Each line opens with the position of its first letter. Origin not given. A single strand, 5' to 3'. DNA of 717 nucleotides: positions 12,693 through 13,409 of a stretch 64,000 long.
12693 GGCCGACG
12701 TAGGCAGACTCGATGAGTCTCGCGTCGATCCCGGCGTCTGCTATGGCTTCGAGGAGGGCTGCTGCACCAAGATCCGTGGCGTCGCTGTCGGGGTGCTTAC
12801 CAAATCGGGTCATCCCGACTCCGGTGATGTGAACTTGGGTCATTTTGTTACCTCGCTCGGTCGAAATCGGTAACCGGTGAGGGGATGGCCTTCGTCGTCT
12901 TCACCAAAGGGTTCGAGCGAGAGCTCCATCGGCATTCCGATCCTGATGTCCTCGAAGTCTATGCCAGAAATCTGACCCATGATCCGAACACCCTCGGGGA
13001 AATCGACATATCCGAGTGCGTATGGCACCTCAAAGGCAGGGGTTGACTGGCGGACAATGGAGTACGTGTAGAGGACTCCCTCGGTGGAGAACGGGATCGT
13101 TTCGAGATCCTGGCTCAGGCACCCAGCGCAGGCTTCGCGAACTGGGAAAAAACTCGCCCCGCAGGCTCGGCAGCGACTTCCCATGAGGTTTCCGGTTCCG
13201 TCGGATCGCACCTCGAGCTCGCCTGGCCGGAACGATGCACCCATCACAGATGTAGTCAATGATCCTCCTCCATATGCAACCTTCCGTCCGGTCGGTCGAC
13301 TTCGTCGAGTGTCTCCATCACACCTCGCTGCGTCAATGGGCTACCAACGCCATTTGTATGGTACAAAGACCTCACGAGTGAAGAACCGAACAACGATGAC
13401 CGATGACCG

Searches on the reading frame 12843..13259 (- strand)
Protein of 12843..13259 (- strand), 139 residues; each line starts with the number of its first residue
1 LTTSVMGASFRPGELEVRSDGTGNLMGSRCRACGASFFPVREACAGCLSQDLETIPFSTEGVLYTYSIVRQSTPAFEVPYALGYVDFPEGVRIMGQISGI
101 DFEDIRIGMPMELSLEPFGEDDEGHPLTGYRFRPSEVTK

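Call 7: search_protein_families(library=pfam, proteins=[window:12843-13259:-])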
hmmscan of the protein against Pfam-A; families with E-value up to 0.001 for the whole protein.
window:12843-13259:- (139 aa): 2 families
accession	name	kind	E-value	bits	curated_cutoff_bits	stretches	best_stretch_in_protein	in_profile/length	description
PF01796.24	OB_ChsH2_C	-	3.8e-19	68.8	27.1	1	56-114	3-63/65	ChsH2, C-terminal OB-fold domain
PF12172.15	zf-ChsH2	-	1.2e-10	41.4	23.2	1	23-53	7-37/37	ChsH2, rubredoxin-like zinc ribbon domain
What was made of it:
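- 12840..13259 (-): DUF35 (zinc ribbon plus OB fold) partner of the thiolase; BbsA-like. zf-ChsH2 and OB_ChsH2_C domains (call 7).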

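Call 11: search_protein_families(library=ncbifam, max_evalue=1e-10, proteins=[window:12843-13259:-])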
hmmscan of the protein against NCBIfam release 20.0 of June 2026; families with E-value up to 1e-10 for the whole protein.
window:12843-13259:- (139 aa): 1 family
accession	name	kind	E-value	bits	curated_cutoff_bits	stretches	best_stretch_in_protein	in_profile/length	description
NF053627.1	BnzsclthlBbsAGT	equivalog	6.5e-24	84.6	250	1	10-133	20-143/145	benzoylsuccinyl-CoA thiolase subunit BbsA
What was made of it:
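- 12840..13259 (-): Only NCBIfam hit is BbsA, 84.6 bits, below the cut-off (call 11).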

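Call 23: search_solved_structures(query=window:12843-13259:-, max_evalue=0.00001)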
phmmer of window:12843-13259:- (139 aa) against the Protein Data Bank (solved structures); distinct sequences matched with E-value up to 0.00001: 4.
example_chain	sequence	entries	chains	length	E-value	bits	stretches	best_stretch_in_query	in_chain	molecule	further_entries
7pxp_A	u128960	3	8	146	1.6e-18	70.1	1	10-133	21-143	Benzoylsuccinyl-CoA thiolase subunit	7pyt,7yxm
6esq_E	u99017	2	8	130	5e-17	65.3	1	24-134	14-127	Pfam DUF35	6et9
6ok1_B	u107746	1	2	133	1.4e-12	50.9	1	25-114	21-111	ChsH2(DUF35)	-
9myr_B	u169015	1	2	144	2.6e-08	37.1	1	30-112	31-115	Acyl dehydratase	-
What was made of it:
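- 12840..13259 (-): Best solved relative is 7pxp_A, BbsA (call 23).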
